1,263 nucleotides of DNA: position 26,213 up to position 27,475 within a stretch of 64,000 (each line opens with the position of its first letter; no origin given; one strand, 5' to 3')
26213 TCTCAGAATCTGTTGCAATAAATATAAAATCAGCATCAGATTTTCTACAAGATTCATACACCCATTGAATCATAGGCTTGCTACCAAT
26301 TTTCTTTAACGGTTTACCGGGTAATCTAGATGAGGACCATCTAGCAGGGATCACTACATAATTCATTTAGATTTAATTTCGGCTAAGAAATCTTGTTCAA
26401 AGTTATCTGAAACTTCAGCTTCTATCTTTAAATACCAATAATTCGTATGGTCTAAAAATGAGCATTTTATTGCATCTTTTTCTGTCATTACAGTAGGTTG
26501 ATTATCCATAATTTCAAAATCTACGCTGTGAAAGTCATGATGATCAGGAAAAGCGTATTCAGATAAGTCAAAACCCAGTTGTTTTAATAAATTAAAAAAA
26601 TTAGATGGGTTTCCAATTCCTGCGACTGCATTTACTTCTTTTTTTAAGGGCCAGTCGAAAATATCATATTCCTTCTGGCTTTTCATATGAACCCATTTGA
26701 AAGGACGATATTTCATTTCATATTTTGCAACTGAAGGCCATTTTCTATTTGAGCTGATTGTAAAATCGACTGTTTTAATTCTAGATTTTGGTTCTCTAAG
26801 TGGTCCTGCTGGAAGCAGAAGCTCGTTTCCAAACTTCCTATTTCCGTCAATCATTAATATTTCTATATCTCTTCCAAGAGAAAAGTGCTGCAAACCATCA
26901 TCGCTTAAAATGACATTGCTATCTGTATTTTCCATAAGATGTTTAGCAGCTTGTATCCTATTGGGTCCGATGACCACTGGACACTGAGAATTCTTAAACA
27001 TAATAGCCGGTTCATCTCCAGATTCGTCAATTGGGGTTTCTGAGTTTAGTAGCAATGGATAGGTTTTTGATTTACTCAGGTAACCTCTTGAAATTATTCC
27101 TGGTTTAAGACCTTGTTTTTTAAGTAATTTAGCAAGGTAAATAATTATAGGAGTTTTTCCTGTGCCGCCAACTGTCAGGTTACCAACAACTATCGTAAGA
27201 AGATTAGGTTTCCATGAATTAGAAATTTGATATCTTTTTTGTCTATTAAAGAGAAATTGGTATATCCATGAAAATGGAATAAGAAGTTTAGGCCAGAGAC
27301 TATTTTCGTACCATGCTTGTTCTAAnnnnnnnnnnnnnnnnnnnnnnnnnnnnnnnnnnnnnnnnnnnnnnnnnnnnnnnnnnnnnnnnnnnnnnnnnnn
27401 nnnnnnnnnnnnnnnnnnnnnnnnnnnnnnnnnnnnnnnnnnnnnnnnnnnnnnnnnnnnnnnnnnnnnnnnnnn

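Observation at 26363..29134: MsbA (lipid A flippase) and LpxK (lipid A 4'-kinase) are fused into one 923-aa polypeptide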

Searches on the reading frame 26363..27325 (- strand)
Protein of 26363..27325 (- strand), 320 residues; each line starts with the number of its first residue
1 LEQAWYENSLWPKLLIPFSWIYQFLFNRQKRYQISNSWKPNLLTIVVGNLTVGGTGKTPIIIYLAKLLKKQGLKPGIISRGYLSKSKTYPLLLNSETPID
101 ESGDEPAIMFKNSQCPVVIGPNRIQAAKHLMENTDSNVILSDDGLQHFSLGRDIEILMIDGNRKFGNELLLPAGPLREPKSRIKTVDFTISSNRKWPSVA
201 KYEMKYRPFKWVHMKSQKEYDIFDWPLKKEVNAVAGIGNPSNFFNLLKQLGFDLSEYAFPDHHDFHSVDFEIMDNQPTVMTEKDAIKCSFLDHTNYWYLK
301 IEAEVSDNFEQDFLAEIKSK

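Call 53: search_solved_structures(query=window:26363-27325:-, max_evalue=0.00001, show_alignments=1)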
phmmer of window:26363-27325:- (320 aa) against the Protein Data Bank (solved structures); distinct sequences matched with E-value up to 0.00001: 2.
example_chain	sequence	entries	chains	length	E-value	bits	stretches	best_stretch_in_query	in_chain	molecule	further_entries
4ehw_A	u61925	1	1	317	4.9e-34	121.9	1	14-303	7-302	Tetraacyldisaccharide 4'-kinase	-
4ehx_A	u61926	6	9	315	5.6e-34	121.7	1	14-303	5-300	Tetraacyldisaccharide 4'-kinase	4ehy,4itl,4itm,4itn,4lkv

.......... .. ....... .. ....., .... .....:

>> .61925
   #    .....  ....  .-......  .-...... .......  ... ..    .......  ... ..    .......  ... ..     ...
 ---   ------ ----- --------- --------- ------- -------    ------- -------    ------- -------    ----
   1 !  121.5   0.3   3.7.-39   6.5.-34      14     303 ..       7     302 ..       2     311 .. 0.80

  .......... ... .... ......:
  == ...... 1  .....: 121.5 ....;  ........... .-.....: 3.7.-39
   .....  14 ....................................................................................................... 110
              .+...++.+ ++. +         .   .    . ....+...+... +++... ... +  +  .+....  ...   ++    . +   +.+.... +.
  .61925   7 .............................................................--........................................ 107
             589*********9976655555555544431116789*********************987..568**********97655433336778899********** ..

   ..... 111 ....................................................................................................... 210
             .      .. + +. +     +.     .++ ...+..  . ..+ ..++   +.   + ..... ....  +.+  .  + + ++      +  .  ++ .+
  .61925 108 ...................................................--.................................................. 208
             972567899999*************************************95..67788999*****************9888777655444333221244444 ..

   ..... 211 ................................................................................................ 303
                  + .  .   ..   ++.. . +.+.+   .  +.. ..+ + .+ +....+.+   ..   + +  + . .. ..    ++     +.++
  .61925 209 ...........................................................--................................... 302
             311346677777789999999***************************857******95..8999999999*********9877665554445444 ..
